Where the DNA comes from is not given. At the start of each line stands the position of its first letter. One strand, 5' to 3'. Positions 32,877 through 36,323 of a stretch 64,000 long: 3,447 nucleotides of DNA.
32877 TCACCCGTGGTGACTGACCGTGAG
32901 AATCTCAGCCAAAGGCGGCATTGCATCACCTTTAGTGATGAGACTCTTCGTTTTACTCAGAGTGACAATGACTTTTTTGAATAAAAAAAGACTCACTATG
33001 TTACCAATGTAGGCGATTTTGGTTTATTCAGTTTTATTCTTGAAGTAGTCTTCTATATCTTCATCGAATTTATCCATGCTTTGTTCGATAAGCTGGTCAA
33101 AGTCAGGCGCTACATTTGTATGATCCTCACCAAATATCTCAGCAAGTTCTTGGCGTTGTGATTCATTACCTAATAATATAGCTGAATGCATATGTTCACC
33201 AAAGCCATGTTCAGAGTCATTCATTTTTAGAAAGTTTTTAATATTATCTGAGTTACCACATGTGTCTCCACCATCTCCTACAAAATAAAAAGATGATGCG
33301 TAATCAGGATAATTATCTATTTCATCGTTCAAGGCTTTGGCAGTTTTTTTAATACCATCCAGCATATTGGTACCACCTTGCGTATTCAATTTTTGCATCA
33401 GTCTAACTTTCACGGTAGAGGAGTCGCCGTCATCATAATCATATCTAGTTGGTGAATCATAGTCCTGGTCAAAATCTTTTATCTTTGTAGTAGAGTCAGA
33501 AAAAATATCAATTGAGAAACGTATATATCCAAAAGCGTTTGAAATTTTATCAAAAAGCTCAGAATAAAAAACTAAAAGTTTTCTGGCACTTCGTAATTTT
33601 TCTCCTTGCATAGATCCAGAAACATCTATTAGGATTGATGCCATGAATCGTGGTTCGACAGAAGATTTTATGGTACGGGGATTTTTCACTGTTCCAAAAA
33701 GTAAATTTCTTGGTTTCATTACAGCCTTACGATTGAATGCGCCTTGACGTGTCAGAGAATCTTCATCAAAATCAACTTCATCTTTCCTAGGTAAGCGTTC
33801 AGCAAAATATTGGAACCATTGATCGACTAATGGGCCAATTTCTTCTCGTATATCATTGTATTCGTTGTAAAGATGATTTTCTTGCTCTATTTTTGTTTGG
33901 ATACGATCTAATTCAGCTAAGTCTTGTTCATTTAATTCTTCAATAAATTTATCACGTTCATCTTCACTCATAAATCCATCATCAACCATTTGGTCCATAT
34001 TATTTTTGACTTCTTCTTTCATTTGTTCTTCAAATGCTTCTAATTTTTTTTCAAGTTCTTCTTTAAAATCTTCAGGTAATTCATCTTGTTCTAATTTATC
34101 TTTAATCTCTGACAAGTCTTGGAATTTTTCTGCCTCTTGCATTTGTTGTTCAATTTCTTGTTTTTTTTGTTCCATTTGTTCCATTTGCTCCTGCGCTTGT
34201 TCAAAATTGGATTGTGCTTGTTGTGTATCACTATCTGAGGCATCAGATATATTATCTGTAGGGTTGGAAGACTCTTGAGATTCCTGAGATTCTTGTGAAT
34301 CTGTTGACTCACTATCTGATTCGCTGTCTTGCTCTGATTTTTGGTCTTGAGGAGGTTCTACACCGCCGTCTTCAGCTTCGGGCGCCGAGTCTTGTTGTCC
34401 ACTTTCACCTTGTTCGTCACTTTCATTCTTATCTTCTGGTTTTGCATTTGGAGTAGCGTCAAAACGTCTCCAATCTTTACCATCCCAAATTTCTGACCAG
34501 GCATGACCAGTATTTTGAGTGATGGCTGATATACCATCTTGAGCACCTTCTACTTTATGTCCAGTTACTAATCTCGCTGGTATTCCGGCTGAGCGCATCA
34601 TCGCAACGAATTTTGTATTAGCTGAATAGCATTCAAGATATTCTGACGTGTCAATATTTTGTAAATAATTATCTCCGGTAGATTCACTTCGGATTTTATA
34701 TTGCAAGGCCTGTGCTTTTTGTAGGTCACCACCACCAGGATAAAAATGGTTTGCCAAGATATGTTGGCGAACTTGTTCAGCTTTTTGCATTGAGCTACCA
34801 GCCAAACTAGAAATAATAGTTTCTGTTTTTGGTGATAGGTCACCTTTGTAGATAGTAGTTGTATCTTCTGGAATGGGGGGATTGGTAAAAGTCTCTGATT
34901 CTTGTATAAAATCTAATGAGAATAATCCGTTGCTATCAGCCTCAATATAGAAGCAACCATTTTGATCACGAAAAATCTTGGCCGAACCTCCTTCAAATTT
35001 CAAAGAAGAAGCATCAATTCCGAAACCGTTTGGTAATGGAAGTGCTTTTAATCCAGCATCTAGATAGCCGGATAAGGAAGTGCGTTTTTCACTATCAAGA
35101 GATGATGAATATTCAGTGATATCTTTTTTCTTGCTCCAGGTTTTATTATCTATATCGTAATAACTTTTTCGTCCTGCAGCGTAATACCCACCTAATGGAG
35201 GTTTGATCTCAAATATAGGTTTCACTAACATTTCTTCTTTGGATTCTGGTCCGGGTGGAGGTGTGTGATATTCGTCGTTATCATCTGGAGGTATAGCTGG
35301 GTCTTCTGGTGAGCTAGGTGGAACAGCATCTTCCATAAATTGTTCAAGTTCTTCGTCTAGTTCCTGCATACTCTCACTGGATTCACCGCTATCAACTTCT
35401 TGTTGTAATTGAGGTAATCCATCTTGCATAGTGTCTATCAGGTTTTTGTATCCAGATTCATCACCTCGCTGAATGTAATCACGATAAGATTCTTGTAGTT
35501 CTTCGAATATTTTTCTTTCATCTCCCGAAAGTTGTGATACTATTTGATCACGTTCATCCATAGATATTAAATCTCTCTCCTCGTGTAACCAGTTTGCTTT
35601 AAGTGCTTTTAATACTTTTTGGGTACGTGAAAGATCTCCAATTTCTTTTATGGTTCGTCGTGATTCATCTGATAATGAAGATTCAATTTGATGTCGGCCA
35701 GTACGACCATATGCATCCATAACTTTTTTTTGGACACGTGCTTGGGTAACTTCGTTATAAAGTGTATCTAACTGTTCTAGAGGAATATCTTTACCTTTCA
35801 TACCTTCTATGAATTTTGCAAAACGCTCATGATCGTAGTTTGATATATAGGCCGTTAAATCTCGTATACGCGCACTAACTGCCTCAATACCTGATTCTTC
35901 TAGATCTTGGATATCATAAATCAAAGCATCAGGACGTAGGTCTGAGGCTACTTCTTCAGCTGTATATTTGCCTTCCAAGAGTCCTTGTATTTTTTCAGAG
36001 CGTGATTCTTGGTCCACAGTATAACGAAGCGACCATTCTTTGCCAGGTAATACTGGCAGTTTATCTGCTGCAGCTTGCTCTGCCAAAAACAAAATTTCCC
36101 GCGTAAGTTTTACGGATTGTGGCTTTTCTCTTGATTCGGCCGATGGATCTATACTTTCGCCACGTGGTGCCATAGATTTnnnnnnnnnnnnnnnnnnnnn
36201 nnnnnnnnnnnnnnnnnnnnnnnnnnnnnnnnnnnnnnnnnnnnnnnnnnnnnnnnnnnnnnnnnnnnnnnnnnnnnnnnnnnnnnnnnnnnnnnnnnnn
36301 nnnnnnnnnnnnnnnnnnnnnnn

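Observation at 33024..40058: Tightly coupled pair: giant MoxR-like AAA+ (beta-propeller + coiled-coil) and a vWA / transglutaminase-like fusion protein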

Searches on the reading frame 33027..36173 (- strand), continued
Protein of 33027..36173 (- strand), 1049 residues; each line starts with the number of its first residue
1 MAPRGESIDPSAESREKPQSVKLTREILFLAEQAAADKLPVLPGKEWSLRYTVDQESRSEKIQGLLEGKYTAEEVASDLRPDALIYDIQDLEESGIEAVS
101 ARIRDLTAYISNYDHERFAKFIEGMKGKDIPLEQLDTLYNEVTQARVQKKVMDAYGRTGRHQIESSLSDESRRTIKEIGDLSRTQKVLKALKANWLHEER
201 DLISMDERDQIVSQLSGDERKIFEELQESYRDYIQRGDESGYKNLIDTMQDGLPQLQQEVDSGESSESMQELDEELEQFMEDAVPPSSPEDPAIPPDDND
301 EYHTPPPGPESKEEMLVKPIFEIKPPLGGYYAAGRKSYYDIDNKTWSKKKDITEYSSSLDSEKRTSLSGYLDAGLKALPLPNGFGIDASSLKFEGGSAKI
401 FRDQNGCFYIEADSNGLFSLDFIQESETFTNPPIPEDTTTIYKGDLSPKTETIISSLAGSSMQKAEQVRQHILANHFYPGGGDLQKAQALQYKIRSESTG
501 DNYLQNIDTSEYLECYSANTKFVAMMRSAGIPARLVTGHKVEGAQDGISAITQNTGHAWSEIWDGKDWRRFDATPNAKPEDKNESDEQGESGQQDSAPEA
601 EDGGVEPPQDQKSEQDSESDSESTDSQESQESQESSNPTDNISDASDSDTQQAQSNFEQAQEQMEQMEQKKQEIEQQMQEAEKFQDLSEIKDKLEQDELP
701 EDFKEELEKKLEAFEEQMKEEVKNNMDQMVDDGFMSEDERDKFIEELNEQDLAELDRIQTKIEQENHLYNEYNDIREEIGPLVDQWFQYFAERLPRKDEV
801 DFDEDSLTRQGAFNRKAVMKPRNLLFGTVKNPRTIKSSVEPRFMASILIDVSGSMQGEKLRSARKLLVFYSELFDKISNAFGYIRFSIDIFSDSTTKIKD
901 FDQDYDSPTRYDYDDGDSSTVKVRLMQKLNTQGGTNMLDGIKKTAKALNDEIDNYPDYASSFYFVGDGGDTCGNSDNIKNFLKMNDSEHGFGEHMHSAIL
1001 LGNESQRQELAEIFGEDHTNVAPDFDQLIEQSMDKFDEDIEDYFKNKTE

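Call 122: fold_search(model_id=the predicted structure, library=viral)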
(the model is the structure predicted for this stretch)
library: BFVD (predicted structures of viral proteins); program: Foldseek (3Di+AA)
matches with E <= 10: 165; with E <= 0.001: 19
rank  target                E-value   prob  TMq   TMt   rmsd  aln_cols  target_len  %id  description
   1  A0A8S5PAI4            1.4e-06  1.00  0.17  0.27  39.0      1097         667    9  Cobalamin biosynthesis protein [Siphoviridae sp. ctmpG14]
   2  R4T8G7                4.0e-06  1.00  0.17  0.38  15.4       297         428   13  VWFA domain-containing protein [Haloarcula hispanica tailed virus 2]
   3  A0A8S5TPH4            5.3e-06  1.00  0.16  0.28   9.1       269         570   14  VWFA domain-containing protein [Podoviridae sp. ct2iq11]
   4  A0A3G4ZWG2            2.2e-05  1.00  0.14  0.11   3.9       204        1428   17  Ankyrin repeat protein [Edafosvirus sp.]
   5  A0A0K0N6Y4            5.6e-05  1.00  0.17  0.28   8.3       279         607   14  CobT-like cobalamin biosynthesis protein [Gordonia phage GMA7]
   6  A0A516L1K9            5.9e-05  1.00  0.16  0.30  10.9       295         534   17  (no name in the UniProt tables at hand)
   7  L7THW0                8.6e-05  1.00  0.16  0.22  42.7      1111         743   11  von Willebrand factor type A [Haloarcula vallismortis tailed virus 1]
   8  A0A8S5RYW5            2.0e-04  1.00  0.15  0.31  11.7       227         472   13  Restriction enzyme [Myoviridae sp. ctNQV2]
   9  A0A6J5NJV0            2.4e-04  1.00  0.19  0.27   9.1       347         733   13  Cobalt chelatase, CobT subunit [uncultured Caudovirales phage]
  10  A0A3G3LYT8            2.6e-04  1.00  0.15  0.25  18.9       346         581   12  Uncharacterized protein [Brevibacterium phage Cantare]
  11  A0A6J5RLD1            2.7e-04  1.00  0.16  0.24  16.6       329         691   13  VWFA domain containing protein [uncultured Caudovirales phage]
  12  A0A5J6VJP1            3.0e-04  1.00  0.15  0.36  16.9       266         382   11  VWFA domain-containing protein [Megaviridae environmental sample]
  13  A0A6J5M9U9            5.2e-04  1.00  0.13  0.57   5.0       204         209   13  VWFA domain containing protein [uncultured Caudovirales phage]
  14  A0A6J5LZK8            5.2e-04  1.00  0.16  0.32  18.4       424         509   12  VWFA domain-containing protein [uncultured Caudovirales phage]
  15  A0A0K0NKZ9            5.7e-04  1.00  0.17  0.25   7.5       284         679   16  Putative von Willebrand factor protein [Gordonia phage GMA3]
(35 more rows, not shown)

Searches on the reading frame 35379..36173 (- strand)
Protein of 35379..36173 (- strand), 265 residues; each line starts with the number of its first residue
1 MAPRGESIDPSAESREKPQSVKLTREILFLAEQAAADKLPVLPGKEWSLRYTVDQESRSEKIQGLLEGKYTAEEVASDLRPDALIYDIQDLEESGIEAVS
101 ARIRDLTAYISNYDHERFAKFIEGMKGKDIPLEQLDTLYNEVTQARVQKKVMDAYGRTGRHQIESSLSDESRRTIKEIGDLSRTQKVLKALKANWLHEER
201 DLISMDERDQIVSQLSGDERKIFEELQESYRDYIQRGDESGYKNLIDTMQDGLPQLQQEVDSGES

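Call 70: search_solved_structures(query=A8, max_evalue=10)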
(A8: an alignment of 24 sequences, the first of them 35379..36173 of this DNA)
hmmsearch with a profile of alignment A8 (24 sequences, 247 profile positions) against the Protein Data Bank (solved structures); distinct sequences matched with E-value up to 10: 7.
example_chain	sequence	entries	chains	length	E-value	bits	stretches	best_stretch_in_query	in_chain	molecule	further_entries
6z35_A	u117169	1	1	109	0.012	18.3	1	171-244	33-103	Maquette 2-1ip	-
5tgw_A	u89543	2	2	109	0.049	16.3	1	198-244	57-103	PS1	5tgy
7unh_A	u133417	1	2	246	0.061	16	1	147-237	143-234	SP2 designed chlorophyll dimer protein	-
7uni_A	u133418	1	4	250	0.071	15.8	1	147-237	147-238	SP2-ZnPPaM designed chlorophyll dimer protein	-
9cpc_2I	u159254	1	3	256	0.13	14.9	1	100-190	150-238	Enkurin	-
2h0u_A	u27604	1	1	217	0.3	13.7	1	77-136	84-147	NADPH-flavin oxidoreductase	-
9qg7_B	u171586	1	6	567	1.4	11.5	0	190-229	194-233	Portal Protein E6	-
